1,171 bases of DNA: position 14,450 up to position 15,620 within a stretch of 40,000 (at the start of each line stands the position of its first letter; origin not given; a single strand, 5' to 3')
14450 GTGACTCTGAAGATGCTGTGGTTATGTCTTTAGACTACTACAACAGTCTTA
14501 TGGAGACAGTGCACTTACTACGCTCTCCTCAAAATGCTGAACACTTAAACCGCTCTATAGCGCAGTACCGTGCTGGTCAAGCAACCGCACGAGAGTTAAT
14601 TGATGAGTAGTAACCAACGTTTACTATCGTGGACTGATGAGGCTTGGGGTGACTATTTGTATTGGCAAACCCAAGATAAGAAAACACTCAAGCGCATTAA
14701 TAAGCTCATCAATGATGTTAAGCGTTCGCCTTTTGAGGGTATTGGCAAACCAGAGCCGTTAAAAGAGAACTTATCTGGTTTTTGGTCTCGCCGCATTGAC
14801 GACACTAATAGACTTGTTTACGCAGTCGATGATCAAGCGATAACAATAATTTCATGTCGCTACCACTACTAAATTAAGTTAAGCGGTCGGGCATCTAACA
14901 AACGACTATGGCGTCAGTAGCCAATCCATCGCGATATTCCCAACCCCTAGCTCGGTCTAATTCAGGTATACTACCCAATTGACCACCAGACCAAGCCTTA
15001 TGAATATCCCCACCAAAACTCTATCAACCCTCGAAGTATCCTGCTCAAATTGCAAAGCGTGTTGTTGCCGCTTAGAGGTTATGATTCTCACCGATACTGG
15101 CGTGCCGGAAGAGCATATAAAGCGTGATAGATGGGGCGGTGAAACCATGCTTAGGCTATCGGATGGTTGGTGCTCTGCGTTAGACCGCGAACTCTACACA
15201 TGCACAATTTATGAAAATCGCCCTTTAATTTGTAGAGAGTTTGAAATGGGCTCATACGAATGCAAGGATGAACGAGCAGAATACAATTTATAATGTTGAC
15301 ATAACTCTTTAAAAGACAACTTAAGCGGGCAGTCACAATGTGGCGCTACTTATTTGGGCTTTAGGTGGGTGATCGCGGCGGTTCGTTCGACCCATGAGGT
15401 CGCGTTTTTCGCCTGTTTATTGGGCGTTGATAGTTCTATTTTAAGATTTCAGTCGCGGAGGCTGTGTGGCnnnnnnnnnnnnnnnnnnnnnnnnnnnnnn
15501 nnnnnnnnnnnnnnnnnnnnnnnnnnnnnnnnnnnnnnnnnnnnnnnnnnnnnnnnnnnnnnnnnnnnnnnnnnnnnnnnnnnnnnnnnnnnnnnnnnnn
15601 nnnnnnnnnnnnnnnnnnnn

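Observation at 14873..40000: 25 kb of cassette-like genes separated by eroded attC fragments: a fossilised continuation of the integron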

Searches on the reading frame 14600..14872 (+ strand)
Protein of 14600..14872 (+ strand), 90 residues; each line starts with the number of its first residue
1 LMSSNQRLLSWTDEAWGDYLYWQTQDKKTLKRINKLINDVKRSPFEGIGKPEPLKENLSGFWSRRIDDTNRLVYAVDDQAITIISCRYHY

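Call 79: search_protein_families(library=pfam, proteins=[window:14600-14872:+], max_evalue=0.001)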
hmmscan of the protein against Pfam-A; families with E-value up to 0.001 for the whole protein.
window:14600-14872:+ (90 aa): 1 family
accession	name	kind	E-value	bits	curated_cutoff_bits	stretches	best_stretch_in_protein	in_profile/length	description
PF06769.20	YoeB_toxin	-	3.2e-43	146.1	27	1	11-90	1-80/80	YoeB-like toxin of bacterial type II toxin-antitoxin system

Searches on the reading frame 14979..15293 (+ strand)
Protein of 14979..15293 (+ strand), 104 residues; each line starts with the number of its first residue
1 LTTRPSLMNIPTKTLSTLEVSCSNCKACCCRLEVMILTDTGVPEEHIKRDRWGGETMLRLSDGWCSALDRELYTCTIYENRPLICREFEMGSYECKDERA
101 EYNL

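Call 7: search_protein_families(library=pfam, proteins=[window:14979-15293:+], max_evalue=0.01)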
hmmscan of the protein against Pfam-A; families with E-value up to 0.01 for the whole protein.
window:14979-15293:+ (104 aa): 1 family
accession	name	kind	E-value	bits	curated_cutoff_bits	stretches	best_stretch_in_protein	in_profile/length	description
PF03692.20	CxxCxxCC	-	2.6e-09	38.1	23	1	22-90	2-71/85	Putative zinc- or iron-chelating domain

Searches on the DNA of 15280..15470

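Call 80: search_with_rna_model(model_id=R2, source=window, start=15280, end=15470, filters=off, max_evalue=10, show_alignments=3)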
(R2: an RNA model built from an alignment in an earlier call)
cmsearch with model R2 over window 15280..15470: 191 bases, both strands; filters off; matches with E-value up to 10: 7.
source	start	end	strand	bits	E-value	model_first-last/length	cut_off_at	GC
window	15306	15367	+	20.7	6e-05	1-128/128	no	0.44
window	15298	15327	-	1.7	1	1-128/128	no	0.33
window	15369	15411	+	1.4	1.2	64-106/128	no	0.6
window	15414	15455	+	-1.4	5.3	65-106/128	no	0.33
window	15347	15367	-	-1.6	5.7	1-128/128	no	0.38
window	15427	15442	-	-2.5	9.2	1-128/128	no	0.19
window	15284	15297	+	-2.5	9.5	1-128/128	no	0.14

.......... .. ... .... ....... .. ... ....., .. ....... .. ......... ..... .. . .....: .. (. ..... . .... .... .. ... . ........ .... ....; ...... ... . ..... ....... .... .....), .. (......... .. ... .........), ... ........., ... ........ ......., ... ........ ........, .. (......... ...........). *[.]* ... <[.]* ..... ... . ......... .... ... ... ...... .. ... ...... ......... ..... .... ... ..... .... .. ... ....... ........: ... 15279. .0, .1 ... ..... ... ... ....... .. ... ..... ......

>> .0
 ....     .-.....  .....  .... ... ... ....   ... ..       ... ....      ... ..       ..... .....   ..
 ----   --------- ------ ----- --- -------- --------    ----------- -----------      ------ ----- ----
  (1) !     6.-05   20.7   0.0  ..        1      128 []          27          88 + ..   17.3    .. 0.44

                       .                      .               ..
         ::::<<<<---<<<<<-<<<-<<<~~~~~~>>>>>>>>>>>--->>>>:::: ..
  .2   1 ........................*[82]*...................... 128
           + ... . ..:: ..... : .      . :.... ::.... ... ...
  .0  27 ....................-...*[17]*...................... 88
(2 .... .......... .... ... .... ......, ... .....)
